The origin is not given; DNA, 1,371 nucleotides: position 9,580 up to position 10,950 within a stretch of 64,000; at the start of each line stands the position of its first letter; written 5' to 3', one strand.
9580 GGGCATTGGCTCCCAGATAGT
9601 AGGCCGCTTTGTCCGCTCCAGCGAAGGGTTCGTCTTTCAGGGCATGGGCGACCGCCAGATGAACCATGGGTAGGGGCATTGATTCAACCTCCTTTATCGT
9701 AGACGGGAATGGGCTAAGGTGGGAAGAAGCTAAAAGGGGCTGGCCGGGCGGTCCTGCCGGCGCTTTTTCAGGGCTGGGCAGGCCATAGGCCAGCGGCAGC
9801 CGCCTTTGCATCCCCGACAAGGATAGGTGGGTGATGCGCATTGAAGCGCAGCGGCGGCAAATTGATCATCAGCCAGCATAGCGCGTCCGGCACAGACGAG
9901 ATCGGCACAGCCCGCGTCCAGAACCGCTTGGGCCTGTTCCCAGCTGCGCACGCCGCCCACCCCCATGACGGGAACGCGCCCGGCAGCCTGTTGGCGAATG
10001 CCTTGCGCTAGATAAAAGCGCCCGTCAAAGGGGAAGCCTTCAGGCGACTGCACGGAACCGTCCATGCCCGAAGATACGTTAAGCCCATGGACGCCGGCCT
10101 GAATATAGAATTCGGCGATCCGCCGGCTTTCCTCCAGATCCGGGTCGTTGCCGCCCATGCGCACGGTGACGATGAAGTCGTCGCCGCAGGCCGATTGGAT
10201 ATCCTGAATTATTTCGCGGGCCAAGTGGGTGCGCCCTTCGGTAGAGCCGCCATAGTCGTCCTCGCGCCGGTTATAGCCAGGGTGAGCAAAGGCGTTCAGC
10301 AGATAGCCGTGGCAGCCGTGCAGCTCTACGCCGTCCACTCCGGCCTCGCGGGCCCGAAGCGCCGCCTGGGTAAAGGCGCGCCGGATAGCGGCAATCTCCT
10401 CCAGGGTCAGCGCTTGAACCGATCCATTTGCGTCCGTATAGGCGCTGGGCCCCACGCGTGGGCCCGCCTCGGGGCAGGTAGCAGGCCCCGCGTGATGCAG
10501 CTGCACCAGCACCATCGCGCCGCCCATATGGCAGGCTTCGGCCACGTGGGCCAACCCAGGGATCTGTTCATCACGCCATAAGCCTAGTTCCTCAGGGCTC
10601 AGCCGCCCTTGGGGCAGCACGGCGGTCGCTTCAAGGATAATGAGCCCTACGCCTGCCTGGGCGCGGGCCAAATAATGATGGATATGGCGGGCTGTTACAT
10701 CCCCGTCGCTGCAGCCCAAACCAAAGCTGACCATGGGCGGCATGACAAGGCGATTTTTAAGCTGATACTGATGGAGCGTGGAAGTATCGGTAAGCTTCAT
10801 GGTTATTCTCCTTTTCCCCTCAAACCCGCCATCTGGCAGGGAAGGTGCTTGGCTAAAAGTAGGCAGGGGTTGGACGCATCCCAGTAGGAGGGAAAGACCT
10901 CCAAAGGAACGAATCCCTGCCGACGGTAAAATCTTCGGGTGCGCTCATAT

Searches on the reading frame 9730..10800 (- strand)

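Call 66: search_protein_families(library=ncbifam, proteins=[window:9730-10800:-], max_evalue=1e-10)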
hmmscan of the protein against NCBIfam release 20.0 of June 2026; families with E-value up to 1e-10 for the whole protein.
window:9730-10800:- (356 aa): 8 families
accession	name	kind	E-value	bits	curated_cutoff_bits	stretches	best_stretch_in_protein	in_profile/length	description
NF010047.0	PRK13523.1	equivalog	1.4e-64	218.3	431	1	2-318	4-320/339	NADPH dehydrogenase NamA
NF006101.0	PRK08255.1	equivalog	1.4e-51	175.5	1078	1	8-315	404-727/768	bifunctional salicylyl-CoA 5-hydroxylase/oxidoreductase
NF041087.1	bile_acid_BaiCD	equivalog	1.7e-50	171.8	825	1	7-335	8-346/642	bile acid Fe-S flavoenzyme BaiCD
TIGR03997.1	mycofact_OYE_2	equivalog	5.3e-50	170.5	793.15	1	10-336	9-346/645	mycofactocin system FadH/OYE family oxidoreductase 2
NF045599.1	bili_reduct_long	exception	3.2e-38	131.4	750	1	8-335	6-349/641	bilirubin reductase, long form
NF045592.1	bili_reduct_N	equivalog_domain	1.7e-37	129.5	425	1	124-335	125-348/363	bilirubin reductase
NF007899.0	PRK10605.1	subfamily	7.7e-31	107.6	403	1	5-316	8-335/365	N-ethylmaleimide reductase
TIGR03996.1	mycofact_OYE_1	hypoth_equivalog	9.6e-27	93.7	627.9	1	3-336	2-339/633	mycofactocin system FadH/OYE family oxidoreductase 1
